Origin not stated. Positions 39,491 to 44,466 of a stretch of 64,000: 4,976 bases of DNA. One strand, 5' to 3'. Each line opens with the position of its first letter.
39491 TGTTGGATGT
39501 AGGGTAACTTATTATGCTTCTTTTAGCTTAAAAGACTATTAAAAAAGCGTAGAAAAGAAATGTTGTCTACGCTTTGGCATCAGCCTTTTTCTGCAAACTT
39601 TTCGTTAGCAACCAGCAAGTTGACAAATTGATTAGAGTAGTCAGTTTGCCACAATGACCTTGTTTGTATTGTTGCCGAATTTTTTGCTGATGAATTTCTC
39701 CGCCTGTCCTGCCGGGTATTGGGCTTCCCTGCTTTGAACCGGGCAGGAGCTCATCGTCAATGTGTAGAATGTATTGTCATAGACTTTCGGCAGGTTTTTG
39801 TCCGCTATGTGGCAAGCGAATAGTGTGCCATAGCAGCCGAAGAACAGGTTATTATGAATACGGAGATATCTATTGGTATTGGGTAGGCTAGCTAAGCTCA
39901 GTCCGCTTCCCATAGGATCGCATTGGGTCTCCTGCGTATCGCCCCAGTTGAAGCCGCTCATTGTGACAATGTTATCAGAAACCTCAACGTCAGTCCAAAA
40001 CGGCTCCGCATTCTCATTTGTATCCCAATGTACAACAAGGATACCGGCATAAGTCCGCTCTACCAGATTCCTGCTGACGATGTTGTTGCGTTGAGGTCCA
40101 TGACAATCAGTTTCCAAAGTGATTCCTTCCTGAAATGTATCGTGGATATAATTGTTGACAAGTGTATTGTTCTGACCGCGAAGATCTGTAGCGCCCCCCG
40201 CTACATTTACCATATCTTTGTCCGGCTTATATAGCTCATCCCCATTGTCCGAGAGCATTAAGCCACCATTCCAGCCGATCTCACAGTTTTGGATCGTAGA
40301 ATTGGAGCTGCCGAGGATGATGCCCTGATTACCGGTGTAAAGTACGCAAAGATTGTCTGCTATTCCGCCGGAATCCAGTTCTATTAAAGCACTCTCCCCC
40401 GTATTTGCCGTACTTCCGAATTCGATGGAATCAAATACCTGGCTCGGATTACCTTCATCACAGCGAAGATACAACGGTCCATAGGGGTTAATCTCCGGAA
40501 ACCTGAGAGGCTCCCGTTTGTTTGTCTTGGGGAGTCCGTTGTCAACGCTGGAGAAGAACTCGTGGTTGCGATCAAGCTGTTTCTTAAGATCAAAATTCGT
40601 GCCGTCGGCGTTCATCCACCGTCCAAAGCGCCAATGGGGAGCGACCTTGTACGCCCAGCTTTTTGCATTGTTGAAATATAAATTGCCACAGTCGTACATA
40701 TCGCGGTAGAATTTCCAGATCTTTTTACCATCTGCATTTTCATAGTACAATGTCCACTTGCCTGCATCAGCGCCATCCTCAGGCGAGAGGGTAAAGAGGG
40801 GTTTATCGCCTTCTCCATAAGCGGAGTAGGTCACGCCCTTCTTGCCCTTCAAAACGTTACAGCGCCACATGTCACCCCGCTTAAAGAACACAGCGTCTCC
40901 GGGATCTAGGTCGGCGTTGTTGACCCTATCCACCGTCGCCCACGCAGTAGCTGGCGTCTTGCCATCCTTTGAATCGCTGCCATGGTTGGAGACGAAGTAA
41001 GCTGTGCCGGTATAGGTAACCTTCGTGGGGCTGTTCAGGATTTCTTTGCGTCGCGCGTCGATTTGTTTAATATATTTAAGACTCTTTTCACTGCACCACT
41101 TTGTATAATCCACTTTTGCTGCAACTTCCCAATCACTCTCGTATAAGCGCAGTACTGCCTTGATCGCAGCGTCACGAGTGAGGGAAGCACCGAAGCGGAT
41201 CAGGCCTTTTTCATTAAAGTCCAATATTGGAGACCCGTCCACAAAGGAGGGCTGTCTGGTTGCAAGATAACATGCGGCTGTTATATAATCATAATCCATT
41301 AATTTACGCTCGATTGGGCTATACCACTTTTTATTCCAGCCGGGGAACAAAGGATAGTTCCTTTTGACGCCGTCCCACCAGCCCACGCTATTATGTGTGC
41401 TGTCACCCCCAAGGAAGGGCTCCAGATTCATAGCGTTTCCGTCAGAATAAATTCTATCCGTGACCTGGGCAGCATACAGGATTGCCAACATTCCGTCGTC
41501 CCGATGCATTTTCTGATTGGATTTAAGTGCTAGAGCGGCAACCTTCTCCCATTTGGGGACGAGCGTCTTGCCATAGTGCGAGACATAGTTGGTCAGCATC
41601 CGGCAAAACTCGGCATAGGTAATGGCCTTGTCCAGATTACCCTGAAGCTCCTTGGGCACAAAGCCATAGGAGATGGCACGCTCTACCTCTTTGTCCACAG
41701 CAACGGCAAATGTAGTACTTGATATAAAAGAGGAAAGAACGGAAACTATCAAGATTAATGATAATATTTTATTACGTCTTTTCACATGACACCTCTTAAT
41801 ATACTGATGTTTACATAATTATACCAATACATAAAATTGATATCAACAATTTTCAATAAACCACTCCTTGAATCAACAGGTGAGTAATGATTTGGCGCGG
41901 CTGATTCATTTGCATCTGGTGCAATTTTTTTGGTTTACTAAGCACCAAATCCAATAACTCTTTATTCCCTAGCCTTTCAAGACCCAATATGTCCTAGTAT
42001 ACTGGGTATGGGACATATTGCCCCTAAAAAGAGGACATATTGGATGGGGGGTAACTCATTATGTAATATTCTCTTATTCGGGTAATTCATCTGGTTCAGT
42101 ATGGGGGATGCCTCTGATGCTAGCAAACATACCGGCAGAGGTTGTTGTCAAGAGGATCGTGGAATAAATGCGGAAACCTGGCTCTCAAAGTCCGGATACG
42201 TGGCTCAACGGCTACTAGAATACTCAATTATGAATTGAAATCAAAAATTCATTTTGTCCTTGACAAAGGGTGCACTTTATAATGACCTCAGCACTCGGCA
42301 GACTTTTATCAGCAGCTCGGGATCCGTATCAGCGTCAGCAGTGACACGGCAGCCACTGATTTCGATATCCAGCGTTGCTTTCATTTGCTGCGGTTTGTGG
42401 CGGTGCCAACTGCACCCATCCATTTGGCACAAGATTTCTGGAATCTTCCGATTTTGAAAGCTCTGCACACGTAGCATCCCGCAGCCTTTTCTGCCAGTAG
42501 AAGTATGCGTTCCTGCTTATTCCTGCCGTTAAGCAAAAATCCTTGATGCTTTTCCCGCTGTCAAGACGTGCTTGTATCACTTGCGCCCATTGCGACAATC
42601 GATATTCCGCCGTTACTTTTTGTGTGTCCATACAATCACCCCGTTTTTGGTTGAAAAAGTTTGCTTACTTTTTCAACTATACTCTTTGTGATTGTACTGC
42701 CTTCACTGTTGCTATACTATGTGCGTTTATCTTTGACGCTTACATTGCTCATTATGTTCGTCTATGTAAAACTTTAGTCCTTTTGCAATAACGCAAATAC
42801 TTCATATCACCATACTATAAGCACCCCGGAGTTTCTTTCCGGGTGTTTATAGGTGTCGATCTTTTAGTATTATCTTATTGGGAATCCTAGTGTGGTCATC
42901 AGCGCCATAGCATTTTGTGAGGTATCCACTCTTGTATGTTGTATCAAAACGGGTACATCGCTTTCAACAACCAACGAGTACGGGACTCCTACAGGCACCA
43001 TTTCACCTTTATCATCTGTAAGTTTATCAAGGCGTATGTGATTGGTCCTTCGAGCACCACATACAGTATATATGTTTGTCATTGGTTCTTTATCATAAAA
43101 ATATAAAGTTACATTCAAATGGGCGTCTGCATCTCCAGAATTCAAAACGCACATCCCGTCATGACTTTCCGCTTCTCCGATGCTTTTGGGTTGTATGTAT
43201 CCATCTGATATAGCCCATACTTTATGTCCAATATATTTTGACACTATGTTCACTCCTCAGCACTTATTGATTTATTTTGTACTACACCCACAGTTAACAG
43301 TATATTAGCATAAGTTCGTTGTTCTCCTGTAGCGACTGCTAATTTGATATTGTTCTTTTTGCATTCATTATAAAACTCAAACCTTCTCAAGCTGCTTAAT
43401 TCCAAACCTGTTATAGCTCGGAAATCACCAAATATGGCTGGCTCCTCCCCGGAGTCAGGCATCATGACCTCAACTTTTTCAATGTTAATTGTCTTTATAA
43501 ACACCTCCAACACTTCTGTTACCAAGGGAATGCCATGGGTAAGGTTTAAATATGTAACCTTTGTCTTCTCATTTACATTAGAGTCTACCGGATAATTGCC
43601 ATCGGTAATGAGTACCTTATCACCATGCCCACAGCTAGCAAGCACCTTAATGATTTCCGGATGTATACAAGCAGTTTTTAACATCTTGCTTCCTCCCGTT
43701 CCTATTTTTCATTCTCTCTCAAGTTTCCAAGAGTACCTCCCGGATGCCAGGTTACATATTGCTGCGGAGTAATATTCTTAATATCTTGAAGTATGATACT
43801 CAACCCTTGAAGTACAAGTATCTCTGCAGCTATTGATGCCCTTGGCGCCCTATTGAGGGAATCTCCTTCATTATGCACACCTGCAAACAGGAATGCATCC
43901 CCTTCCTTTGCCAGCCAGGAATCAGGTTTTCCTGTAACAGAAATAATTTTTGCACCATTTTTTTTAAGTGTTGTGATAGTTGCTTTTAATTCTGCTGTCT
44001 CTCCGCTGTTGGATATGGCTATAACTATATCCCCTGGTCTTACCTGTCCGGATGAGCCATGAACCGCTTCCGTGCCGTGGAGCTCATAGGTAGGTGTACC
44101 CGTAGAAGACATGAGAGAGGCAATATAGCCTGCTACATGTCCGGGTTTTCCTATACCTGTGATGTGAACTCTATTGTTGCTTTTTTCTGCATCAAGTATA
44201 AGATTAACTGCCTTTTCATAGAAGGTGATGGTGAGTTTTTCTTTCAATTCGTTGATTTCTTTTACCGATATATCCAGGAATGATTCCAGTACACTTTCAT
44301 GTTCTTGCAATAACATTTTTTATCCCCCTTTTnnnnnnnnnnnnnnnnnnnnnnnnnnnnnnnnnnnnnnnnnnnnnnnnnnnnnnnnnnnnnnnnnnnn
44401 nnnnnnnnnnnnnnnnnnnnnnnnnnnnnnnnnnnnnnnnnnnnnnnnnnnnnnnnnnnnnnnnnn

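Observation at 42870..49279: GH94-clan-like phosphorylase wired directly into a pentose-1-phosphate salvage set: candidate phosphorolytic pentofuranoside pathway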

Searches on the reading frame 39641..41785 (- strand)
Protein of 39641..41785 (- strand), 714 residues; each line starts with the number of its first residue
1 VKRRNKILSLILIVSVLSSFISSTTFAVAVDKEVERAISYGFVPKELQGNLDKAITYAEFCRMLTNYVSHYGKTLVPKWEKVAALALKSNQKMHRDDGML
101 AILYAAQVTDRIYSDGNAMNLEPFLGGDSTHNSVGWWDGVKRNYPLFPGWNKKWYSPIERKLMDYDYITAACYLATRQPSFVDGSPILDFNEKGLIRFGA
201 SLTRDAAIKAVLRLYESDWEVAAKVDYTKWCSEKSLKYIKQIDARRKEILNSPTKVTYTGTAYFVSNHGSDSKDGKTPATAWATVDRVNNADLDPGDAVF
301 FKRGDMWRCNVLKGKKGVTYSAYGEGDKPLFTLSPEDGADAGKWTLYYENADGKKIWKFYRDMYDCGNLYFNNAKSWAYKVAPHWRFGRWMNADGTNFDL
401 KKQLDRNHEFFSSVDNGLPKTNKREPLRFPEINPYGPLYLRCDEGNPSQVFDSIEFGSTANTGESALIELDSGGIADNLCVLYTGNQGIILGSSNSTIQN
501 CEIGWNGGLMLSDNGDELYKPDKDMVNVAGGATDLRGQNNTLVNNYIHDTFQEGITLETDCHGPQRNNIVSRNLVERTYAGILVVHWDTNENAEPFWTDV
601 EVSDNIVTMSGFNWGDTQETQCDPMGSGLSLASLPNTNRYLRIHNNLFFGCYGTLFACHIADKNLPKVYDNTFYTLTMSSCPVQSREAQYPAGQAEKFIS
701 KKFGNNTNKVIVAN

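Call 5: search_protein_families(library=pfam, proteins=[window:39641-41785:-], max_evalue=0.01)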
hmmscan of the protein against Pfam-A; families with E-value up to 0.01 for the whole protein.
window:39641-41785:- (714 aa): 1 family
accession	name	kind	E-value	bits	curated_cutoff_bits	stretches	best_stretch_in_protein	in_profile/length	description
PF13229.12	Beta_helix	-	2e-08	34.4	25.9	1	480-590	64-151/158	Right handed beta helix region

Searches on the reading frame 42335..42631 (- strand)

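Call 5: search_protein_families(library=pfam, proteins=[window:42335-42631:-], max_evalue=0.01)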
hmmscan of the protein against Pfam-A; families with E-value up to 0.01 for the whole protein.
window:42335-42631:- (98 aa): 1 family
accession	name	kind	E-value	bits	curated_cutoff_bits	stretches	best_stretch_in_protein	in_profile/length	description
PF01527.26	HTH_Tnp_1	-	0.00012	22.7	24.1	1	14-64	11-57/75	Transposase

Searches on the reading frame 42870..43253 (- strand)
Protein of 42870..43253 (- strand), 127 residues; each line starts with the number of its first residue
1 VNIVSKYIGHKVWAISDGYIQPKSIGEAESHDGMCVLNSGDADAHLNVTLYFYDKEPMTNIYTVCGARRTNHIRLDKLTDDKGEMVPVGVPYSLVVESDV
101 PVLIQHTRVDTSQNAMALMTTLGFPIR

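Call 3: search_protein_families(library=pfam, proteins=[window:42870-43253:-], max_evalue=0.01)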
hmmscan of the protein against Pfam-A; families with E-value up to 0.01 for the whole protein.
window:42870-43253:- (127 aa): 1 family
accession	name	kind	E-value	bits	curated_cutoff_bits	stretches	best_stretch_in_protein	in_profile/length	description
PF07100.16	ASRT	-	1.1e-40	138.8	25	1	8-125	1-119/119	Anabaena sensory rhodopsin transducer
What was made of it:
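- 42870..43253 (-): ASRT-family small beta-sandwich protein. Predicted intracellular sugar sensor. Pfam PF07100, 1.1e-40 (call 3).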

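Call 4: search_protein_families(library=ncbifam, proteins=[window:42870-43253:-], max_evalue=0.01)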
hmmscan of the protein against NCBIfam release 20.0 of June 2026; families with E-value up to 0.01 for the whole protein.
window:42870-43253:- (127 aa): 0 families

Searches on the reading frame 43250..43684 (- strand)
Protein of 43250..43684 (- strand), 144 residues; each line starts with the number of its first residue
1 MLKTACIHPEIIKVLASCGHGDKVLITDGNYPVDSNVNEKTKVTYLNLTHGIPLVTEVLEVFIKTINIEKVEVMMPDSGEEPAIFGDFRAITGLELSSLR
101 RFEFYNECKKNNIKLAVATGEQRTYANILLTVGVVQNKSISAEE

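Call 3: search_protein_families(library=pfam, proteins=[window:43250-43684:-], max_evalue=0.01)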
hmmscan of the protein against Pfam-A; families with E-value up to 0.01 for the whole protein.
window:43250-43684:- (144 aa): 1 family
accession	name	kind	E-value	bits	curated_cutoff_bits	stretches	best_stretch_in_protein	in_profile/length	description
PF05025.18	RbsD_FucU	-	6.8e-32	111.2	25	1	1-135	1-138/138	RbsD / FucU transport protein family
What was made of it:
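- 43250..43684 (-): RbsD/FucU-family pyranase/mutarotase. Proposed D-arabinopyranose to furanose conversion. Pfam PF05025, 6.8e-32 (call 3).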

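Call 4: search_protein_families(library=ncbifam, proteins=[window:43250-43684:-], max_evalue=0.01)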
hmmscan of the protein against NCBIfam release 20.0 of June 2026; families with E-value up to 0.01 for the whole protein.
window:43250-43684:- (144 aa): 2 families
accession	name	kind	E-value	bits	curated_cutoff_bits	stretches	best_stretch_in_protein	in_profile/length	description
NF008761.0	PRK11797.1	equivalog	5.9e-15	55.8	93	1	1-135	1-138/139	D-ribose pyranase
NF011949.0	PRK15420.1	equivalog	2.3e-10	40.6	141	1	2-135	2-139/140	L-fucose mutarotase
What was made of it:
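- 43250..43684 (-): It scores below both the RbsD and FucU NCBIfam cut-offs (call 4).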

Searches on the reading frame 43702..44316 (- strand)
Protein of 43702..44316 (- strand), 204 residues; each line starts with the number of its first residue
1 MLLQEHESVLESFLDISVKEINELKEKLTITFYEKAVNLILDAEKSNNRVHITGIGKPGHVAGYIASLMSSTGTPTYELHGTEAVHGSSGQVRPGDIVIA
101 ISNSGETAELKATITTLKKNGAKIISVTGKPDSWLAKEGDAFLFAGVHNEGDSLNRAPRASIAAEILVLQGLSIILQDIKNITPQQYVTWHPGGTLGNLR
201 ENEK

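Call 3: search_protein_families(library=pfam, proteins=[window:43702-44316:-], max_evalue=0.01)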
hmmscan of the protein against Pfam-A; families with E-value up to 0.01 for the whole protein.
window:43702-44316:- (204 aa): 2 families
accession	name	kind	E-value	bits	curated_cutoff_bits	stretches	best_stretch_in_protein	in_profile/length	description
PF01380.27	SIS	-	3.5e-20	72.6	25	1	47-143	5-102/131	SIS domain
PF13580.11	SIS_2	-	1.6e-06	28.6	27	1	90-129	99-138/138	SIS domain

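Call 4: search_protein_families(library=ncbifam, proteins=[window:43702-44316:-], max_evalue=0.01)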
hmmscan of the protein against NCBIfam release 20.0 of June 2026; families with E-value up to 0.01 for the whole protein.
window:43702-44316:- (204 aa): 25 families
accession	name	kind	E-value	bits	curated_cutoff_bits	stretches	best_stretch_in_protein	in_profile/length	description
TIGR00393.1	kpsF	subfamily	1.4e-36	126.5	203.7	1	49-198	2-151/268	KpsF/GutQ family sugar-phosphate isomerase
NF008141.0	PRK10892.1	equivalog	1.9e-33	116.1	505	1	14-198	20-200/328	arabinose-5-phosphate isomerase KdsD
NF008581.0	PRK11543.1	equivalog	1.7e-29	102.9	481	1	13-198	12-193/321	arabinose-5-phosphate isomerase GutQ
NF040776.2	AlsR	equivalog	7.3e-14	51.3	400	1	7-180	93-262/279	transcriptional repressor AlsR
NF008458.0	PRK11337.1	equivalog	8.4e-13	47.9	378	1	7-145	105-239/293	MurR/RpiR family transcriptional regulator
TIGR03127.2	RuMP_HxlB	equivalog_domain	6.7e-11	42.4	160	1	19-143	6-121/178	6-phospho-3-hexuloisomerase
NF041755.1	RuMP_HxlAB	equivalog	1.6e-10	40.5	500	1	31-158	231-352/391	bifunctional 3-hexulose-6-phosphate synthase/6-phospho-3-hexuloisomerase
NF010701.0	PRK14101.1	equivalog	3.5e-10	38.7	920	1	13-143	438-563/638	bifunctional transcriptional regulator/glucokinase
NF001484.0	PRK00331.1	subfamily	1.3e-09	37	381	1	18-145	255-384/601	isomerizing glutamine--fructose-6-phosphate transaminase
TIGR01135.1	glmS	equivalog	6.7e-09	34.8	418.05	1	43-181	287-422/607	glutamine--fructose-6-phosphate transaminase (isomerizing)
NF008590.0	PRK11557.1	equivalog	9.2e-09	35.1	355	1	25-178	111-263/282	MurR/RpiR family transcriptional regulator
NF001628.0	PRK00414.1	equivalog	1.6e-05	24.6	265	1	93-140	110-157/192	D-sedoheptulose 7-phosphate isomerase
NF008451.0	PRK11302.1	subfamily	2.2e-05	24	296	1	13-152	98-232/286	transcriptional regulator HexR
NF002805.0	PRK02947.1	subfamily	6e-05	22.3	135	1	89-130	102-143/247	sugar isomerase domain-containing protein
TIGR00274.1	TIGR00274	equivalog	6.1e-05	22.2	302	1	66-141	100-173/291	N-acetylmuramic acid 6-phosphate etherase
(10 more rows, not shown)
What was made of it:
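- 43702..44316 (-): Single-domain (CBS-less) KpsF/GutQ-type sugar-phosphate isomerase. Proposed D-arabinose-5-P to D-ribulose-5-P isomerase. Pfam SIS and NCBIfam kpsF/KdsD/GutQ hits (calls 3, 4).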

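Call 44: search_solved_structures(query=window:43702-44316:-, max_evalue=0.00001, show_alignments=2)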
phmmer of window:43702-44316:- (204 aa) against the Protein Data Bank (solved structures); distinct sequences matched with E-value up to 0.00001: 7.
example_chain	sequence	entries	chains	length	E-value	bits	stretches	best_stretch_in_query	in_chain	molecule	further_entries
5uqi_A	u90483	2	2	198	1.4e-32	116.2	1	32-197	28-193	Phosphosugar isomerase | Isomerase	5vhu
2xhz_A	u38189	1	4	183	4.9e-25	91.6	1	47-176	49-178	ARABINOSE 5-PHOSPHATE ISOMERASE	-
3etn_A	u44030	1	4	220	3.3e-24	88.9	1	8-198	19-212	putative phosphosugar isomerase involved in capsule formation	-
3fxa_A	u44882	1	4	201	3.9e-22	82.2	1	8-199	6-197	SIS domain protein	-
1vim_A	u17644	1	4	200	1.8e-08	37.6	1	8-145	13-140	Hypothetical protein AF1796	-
9lj9_B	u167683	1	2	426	9.8e-07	31.9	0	12-142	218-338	3-hexulose-6-phosphate synthase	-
4s1w_A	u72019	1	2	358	2.5e-06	30.6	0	41-175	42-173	Glutamine--fructose-6-phosphate aminotransferase [isomerizing]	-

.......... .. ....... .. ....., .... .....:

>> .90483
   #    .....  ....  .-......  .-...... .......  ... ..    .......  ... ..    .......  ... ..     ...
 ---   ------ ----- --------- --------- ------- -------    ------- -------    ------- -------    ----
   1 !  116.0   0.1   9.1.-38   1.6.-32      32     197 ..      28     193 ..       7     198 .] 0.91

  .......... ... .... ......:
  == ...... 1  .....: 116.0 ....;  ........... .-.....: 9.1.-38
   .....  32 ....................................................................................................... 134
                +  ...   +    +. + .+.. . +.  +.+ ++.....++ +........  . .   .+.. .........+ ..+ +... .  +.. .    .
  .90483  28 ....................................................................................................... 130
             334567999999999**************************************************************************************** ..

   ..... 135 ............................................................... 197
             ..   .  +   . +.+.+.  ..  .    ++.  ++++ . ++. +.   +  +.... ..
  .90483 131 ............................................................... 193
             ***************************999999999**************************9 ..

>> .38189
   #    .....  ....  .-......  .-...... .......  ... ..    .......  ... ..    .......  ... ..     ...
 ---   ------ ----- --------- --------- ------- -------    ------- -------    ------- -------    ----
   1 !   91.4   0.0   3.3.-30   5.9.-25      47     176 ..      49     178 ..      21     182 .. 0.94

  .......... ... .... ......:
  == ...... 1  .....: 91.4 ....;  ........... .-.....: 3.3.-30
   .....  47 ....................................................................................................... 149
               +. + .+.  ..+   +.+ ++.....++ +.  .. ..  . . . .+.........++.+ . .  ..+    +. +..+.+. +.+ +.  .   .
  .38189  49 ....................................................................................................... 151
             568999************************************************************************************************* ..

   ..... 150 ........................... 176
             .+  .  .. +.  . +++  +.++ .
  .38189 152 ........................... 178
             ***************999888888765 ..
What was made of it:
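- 43702..44316 (-): Best PDB hits are 5UQI, 2XHZ (KdsD) and 3ETN (call 44).
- On Arabinose-5-phosphate isomerase (KpsF/GutQ/KdsD type, single-domain subgroup): Best PDB hits are 5UQI, 2XHZ (KdsD SIS domain) and 3ETN (calls 4, 44).
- Checked: Its best solved relatives are single-domain arabinose-5-P isomerases (5UQI, 2XHZ, 3ETN; call 44).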
